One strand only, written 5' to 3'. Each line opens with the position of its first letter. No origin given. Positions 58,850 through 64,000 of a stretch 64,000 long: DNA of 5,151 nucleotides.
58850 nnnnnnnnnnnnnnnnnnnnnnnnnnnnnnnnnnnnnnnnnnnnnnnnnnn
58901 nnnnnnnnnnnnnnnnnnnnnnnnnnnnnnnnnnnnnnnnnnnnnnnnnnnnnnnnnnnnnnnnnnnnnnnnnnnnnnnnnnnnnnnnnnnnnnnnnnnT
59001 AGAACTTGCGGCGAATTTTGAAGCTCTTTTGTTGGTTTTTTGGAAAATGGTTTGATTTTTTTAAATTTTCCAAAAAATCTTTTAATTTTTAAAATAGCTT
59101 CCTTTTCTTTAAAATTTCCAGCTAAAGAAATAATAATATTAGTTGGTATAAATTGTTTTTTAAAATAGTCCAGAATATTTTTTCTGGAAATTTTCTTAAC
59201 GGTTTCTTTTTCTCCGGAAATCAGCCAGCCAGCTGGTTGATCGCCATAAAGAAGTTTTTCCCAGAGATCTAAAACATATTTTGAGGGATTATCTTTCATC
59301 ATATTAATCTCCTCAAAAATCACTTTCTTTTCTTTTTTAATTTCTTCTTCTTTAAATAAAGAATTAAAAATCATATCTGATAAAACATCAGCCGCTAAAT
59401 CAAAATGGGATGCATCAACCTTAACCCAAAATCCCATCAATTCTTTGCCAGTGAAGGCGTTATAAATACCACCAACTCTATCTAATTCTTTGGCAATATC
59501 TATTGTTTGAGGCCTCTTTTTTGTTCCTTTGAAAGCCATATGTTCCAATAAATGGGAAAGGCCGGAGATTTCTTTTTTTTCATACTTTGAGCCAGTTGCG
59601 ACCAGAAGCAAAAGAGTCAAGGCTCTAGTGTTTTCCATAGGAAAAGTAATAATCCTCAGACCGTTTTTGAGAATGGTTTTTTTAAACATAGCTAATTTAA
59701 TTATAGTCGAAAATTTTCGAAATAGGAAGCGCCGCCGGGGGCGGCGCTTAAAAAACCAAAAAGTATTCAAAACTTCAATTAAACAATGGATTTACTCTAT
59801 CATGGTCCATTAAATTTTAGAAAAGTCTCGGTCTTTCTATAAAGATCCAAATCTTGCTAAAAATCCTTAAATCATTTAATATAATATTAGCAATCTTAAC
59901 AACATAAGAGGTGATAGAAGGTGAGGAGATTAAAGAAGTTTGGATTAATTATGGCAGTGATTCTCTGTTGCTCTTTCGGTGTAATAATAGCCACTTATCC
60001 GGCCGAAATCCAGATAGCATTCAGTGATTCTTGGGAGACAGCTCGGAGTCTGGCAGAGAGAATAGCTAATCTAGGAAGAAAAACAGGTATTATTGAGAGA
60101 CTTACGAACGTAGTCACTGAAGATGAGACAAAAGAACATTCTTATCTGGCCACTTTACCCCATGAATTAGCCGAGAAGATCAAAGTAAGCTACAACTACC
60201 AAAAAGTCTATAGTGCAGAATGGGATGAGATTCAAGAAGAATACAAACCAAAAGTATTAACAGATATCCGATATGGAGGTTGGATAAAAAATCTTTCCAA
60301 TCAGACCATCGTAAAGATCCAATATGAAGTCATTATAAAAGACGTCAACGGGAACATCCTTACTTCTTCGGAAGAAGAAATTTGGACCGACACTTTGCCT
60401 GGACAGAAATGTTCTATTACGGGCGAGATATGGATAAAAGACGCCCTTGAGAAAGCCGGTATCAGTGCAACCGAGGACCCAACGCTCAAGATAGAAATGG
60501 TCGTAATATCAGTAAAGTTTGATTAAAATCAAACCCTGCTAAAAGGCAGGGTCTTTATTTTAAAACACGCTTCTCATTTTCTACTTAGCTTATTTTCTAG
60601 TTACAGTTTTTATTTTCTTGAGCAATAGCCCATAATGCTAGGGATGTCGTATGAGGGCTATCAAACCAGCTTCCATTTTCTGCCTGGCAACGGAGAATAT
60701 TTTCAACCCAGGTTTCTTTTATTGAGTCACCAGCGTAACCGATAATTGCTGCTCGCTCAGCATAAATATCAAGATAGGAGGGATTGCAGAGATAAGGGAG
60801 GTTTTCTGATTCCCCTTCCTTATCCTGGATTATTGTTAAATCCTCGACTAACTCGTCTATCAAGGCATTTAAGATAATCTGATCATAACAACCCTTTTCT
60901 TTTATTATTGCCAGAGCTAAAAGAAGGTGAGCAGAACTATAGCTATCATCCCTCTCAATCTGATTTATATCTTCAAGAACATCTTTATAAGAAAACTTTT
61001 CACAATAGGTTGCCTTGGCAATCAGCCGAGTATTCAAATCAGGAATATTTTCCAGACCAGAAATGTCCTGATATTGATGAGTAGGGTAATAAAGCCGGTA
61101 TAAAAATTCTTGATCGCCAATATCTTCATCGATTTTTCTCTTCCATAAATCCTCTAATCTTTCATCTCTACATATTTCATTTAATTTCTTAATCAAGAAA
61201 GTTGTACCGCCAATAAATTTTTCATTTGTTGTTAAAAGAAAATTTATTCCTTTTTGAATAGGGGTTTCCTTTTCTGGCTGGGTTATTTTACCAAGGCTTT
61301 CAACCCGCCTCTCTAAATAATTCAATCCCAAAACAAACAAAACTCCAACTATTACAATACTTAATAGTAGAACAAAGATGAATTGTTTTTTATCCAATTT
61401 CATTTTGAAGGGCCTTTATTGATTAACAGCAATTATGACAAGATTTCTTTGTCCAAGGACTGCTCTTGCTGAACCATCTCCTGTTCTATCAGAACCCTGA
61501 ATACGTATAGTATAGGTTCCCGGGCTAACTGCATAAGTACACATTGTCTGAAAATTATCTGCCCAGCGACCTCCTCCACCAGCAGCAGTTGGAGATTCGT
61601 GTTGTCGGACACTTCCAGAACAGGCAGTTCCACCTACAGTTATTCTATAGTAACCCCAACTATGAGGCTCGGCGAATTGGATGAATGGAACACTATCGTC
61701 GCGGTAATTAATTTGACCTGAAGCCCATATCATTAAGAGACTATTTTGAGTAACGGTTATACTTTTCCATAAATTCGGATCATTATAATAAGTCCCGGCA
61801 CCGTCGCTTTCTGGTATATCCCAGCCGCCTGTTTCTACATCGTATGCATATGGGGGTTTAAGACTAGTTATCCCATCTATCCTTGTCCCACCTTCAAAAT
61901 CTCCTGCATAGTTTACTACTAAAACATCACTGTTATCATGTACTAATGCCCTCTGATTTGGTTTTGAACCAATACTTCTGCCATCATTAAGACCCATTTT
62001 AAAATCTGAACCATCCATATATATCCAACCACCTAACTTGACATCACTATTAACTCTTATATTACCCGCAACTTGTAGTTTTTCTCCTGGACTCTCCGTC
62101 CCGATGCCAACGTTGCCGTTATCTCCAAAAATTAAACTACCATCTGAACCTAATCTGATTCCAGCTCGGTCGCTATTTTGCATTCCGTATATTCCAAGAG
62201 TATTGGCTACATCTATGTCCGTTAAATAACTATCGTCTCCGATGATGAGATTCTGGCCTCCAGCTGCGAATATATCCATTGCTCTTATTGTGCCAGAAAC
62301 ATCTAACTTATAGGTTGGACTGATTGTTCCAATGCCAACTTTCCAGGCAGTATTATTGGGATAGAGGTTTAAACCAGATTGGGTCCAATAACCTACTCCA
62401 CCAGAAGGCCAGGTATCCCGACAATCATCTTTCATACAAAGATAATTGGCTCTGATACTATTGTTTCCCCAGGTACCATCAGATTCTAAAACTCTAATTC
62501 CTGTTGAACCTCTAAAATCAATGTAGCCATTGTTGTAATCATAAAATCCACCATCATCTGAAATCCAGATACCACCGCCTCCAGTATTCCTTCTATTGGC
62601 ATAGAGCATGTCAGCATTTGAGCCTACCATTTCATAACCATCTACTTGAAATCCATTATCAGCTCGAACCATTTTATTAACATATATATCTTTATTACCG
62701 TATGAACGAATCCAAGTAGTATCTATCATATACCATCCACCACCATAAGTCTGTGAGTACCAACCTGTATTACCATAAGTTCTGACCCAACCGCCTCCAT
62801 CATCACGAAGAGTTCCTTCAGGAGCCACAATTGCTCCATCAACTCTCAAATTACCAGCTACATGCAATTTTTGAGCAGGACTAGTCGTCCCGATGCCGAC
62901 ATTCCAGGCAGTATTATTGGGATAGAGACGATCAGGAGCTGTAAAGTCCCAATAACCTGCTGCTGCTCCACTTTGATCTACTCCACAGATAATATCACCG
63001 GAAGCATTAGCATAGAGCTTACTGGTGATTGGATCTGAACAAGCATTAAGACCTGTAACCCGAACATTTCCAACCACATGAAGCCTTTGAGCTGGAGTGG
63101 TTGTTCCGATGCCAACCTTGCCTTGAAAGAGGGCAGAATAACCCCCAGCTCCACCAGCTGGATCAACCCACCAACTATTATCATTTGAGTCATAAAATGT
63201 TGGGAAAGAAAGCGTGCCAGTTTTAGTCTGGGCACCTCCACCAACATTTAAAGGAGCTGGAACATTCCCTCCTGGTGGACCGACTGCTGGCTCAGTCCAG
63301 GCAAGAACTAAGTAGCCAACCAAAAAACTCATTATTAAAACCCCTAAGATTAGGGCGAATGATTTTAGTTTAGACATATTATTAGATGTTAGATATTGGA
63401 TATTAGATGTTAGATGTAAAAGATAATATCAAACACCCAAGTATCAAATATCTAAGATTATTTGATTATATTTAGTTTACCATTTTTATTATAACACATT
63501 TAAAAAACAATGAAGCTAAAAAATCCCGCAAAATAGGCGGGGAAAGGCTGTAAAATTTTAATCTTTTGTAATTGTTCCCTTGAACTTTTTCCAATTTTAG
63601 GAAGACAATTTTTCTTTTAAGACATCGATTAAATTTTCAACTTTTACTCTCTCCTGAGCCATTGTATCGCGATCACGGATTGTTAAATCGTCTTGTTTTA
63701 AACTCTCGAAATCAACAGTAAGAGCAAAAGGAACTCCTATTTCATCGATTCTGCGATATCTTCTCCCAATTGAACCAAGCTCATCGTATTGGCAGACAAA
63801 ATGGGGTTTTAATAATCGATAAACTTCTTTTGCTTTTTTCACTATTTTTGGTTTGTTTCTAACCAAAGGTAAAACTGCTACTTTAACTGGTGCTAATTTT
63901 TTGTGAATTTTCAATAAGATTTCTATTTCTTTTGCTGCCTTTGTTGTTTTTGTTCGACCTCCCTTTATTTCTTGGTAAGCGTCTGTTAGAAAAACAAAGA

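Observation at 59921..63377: G+C-richer three-gene island encoding only exported or anchored proteins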

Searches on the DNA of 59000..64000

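Call 79: search_rna_families(source=window, start=59000, end=64000, threshold=evalue, max_evalue=1)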
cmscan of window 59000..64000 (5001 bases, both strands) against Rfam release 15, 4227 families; matches with E-value up to 1: 3.
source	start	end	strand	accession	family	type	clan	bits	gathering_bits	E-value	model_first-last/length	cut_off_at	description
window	60485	60555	+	RF01393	isrJ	Gene; sRNA;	-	24.3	37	0.26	1-75/75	no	isrJ Hfq binding RNA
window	62733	62802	-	RF00523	Prion_pknot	Cis-reg;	-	23.3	39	0.49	1-40/40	no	Prion pseudoknot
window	60513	60592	-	RF02621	BSnc120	Gene; sRNA;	-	20.5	114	0.48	1-88/88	no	Brucella sRNA 120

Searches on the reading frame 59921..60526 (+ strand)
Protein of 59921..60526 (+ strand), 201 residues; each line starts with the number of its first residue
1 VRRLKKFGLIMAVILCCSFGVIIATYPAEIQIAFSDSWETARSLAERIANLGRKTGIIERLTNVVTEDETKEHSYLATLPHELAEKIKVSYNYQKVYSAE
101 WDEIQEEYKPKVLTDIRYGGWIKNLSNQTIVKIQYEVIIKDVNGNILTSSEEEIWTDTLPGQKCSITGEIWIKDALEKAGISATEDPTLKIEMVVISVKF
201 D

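Call 4: search_protein_families(library=pfam, proteins=[window:59921-60526:+], max_evalue=1)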
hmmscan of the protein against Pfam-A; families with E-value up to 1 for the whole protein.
window:59921-60526:+ (201 aa): 1 family
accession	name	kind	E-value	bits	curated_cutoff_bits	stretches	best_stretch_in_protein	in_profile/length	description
PF00335.26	Tetraspanin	-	0.13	12.4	32.1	1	8-108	82-141/225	Tetraspanin family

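Call 5: search_protein_families(library=ncbifam, proteins=[window:59921-60526:+], max_evalue=1)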
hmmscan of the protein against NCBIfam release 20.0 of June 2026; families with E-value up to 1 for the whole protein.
window:59921-60526:+ (201 aa): 0 families

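Call 6: search_protein_families(library=phrogs, proteins=[window:59921-60526:+], max_evalue=1)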
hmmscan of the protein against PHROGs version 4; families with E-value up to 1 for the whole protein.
window:59921-60526:+ (201 aa): 1 family
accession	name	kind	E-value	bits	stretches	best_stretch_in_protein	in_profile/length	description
phrog_27685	-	unknown function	0.23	12.7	1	136-185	16-65/106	-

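Call 12: find_homologous_proteins(query=window:59921-60526:+)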
Query window:59921-60526:+ (201 aa): 6 proteins with E <= 0.001 among 141 candidates.
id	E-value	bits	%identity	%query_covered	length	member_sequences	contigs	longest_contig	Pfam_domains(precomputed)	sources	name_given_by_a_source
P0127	1.9e-126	437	100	100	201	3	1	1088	-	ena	-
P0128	1.9e-63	232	62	94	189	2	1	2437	-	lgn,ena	-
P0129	4.4e-54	201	50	97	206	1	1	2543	-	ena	-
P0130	3.2e-52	195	50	97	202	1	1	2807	-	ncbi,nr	ncbi:MAG: hypothetical protein QMD21_07480 [Candidatus Thermoplasmatota archaeon]|nr:hypothetical pr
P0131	9.6e-44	168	44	96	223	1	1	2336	-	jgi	-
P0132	9.4e-29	119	45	81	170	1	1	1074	-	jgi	-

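Call 26: find_encoding_contigs(protein=P0129, flank=10000, max_places=3)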
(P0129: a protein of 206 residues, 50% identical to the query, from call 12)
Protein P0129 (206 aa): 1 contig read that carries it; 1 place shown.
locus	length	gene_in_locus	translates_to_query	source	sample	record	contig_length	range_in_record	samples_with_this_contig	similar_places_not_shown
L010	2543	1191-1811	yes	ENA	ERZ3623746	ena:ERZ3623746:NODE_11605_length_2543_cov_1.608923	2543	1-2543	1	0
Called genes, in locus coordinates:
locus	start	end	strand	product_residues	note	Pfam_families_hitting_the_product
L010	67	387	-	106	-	PF21956:DUF6922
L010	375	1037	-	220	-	PF08843:AbiEii (weak)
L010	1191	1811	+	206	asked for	-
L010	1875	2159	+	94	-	-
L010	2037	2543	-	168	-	?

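Call 27: find_encoding_contigs(protein=P0130, flank=10000, max_places=3)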
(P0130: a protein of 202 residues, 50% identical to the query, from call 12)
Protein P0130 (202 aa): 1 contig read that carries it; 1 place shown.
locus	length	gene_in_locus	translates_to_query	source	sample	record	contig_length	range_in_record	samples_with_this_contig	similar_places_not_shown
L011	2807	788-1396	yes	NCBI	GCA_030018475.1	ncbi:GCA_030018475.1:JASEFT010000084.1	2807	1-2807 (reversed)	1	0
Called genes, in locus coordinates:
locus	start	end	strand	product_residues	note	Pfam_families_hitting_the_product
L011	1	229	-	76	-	PF01909:NTP_transf_2, PF18765:Polbeta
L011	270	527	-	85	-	-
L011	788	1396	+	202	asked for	-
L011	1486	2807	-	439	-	PF05658:YadA_head (weak)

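Call 28: find_encoding_contigs(protein=P0131, flank=10000, max_places=3)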
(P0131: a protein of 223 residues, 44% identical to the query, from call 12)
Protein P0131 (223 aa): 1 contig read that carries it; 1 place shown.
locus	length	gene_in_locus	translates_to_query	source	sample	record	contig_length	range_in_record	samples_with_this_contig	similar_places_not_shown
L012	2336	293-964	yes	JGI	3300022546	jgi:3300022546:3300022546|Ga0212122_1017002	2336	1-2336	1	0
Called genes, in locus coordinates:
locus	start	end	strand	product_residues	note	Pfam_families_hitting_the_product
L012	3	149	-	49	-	?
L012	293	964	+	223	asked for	-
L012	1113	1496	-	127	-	-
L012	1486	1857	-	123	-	-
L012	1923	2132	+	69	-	-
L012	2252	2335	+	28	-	?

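Call 38: find_related_loci(query=A2, collection=genome_contigs, flank=8000)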
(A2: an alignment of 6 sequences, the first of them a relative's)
Query A2 (201 aa) in genome_contigs; peptide patterns used: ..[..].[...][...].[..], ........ (x = any residue, [..] = any of these).
435 stretches matched a pattern, but none encodes a relative of the query by tblastn (E <= 1e-3).

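Call 40: find_related_loci(query=A2, collection=metagenome_contigs, flank=10000)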
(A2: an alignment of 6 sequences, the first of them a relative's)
Query A2 (201 aa) in metagenome_contigs; peptide patterns used: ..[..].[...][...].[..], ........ (x = any residue, [..] = any of these).
600 stretches matched a pattern (row limit reached: there are more); 3 encode a relative of the query (tblastn E <= 1e-3); 3 distinct loci.
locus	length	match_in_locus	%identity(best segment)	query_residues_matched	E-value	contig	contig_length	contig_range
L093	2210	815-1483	36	7-200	7e-41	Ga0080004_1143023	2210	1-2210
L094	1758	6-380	46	97-200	8e-30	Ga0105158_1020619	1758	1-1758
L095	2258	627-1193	33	8-201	4e-24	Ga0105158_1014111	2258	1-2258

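Call 50: find_related_loci(query=A2, collection=viral_contigs, flank=8000)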
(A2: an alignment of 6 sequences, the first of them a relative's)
Query A2 (201 aa) in viral_contigs; peptide patterns used: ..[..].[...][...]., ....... (x = any residue, [..] = any of these).
600 stretches matched a pattern, but none encodes a relative of the query by tblastn (E <= 1e-3).

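Call 59: predict_structure(alignment_id=A2)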
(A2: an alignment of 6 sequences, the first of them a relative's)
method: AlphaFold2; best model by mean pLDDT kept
length: 201 residues; sequences in the alignment: 6
mean_pLDDT: 76.7   pTM: 0.57
mean pLDDT of the five models: 76.7, 75.5, 75.4, 75.4, 75.0
residues with pLDDT >= 90: 89; 70-90: 39; 50-70: 44; < 50: 29
segments of 3 or more residues with pLDDT < 50: 1-6, 54-72
pLDDT, mean of each block of 10 residues (from residue 1): 51 65 58 52 54 44 40 76 92 88 80 91 95 96 91 94 93 90 87 95 92
secondary structure, 60 per line:
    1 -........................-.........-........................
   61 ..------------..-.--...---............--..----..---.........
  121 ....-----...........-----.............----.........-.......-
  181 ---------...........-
elements in order: H2-25 H27-35 H37-62 E87-98 E112-124 E130-140 E146-158 E163-171 H173-179 E190-200

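Call 62: fold_search(model_id=the predicted structure, library=pdb)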
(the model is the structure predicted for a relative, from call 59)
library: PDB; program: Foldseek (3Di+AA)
matches with E <= 10: 1663; with E <= 0.001: 8
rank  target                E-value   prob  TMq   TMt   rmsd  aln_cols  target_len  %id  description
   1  4c47_B                4.0e-04  1.00  0.35  0.37  22.4       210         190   12  Salmonella enterica trimeric lipoprotein SadB (released 2014-01-08)
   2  4c47_A                4.5e-04  1.00  0.32  0.34  22.4       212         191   12  Salmonella enterica trimeric lipoprotein SadB (released 2014-01-08)
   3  3o0l_A                4.5e-04  1.00  0.23  0.39   7.2       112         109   14  Crystal structure of a Pfam DUF1425 family member (Shew_1734) from Shewanella sp. pv-4 at 1.81 a resolution (released 2010-08-04)
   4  1xq4_A                5.1e-04  0.99  0.26  0.38  12.4       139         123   12  Crystal Structure of the Putative ApaA Protein from Bordetella pertussis, Northeast Structural Genomics Target BeR40 (released 2004-11-09)
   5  2f1e_MODEL_1_A        6.8e-04  1.00  0.27  0.42  13.3       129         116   15  Solution structure of ApaG protein (released 2006-10-24)
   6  1xq4_B                8.0e-04  1.00  0.28  0.42  12.3       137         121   12  Crystal Structure of the Putative ApaA Protein from Bordetella pertussis, Northeast Structural Genomics Target BeR40 (released 2004-11-09)
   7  1xvs_A                8.5e-04  1.00  0.30  0.46   5.4        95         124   18  Crystal structure of apaG Protein from Vibrio cholerae (released 2004-12-14)
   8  3ac0_D                9.5e-04  0.98  0.25  0.07  14.2       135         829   11  Crystal structure of Beta-glucosidase from Kluyveromyces marxianus in complex with glucose (released 2010-08-11)
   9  5gm6_B                1.1e-03  1.00  0.28  0.04   7.9       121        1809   12  Cryo-EM structure of the activated spliceosome (Bact complex) at 3.5 angstrom resolution (released 2016-09-21)
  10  1tza_A                1.4e-03  1.00  0.33  0.47  12.0       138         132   12  X-ray structure of Northeast Structural Genomics Consortium target SoR45 (released 2004-07-27)
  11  4c47_C                1.4e-03  1.00  0.36  0.38  22.9       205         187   13  Salmonella enterica trimeric lipoprotein SadB (released 2014-01-08)
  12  3ac0_C                1.7e-03  0.97  0.25  0.08  14.0       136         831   11  Crystal structure of Beta-glucosidase from Kluyveromyces marxianus in complex with glucose (released 2010-08-11)
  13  1xq4_C                2.0e-03  1.00  0.32  0.49  12.2       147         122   12  Crystal Structure of the Putative ApaA Protein from Bordetella pertussis, Northeast Structural Genomics Target BeR40 (released 2004-11-09)
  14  6h6a_J                2.0e-03  1.00  0.26  0.31  12.1       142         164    8  Crystal structure of UNC119 in complex with LCK peptide (released 2018-09-26)
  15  3abz_B                2.0e-03  0.97  0.25  0.08  13.2       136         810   12  Crystal structure of Se-Met labeled Beta-glucosidase from Kluyveromyces marxianus (released 2010-08-11)
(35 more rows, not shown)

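Call 75: search_solved_structures(query=A2, max_evalue=10, show_alignments=0)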
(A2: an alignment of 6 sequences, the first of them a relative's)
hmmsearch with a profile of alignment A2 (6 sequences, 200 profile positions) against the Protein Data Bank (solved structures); distinct sequences matched with E-value up to 10: 8.
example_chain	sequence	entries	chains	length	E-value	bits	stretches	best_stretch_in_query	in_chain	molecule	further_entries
1xvs_A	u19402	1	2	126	0.1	15.4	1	103-148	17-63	Protein apaG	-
3tfh_A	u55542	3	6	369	0.24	14.2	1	70-158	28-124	GcvT-like Aminomethyltransferase protein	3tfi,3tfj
2ga0_A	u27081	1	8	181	0.41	13.4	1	32-69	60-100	surface protein VspA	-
5cwc_A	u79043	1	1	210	0.54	13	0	170-193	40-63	Designed helical repeat protein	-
5cwg_A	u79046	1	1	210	1.5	11.6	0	168-193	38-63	Designed helical repeat protein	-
9jro_A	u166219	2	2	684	1.5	11.5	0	9-48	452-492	GFP-like fluorescent chromoprotein,Prostaglandin E2 receptor EP2 subtype,Soluble cytochrom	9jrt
9ekk_A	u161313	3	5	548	4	10.2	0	88-150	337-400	IgA protease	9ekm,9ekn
9i4z_A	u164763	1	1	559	4.1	10.1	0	88-150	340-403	IgA protease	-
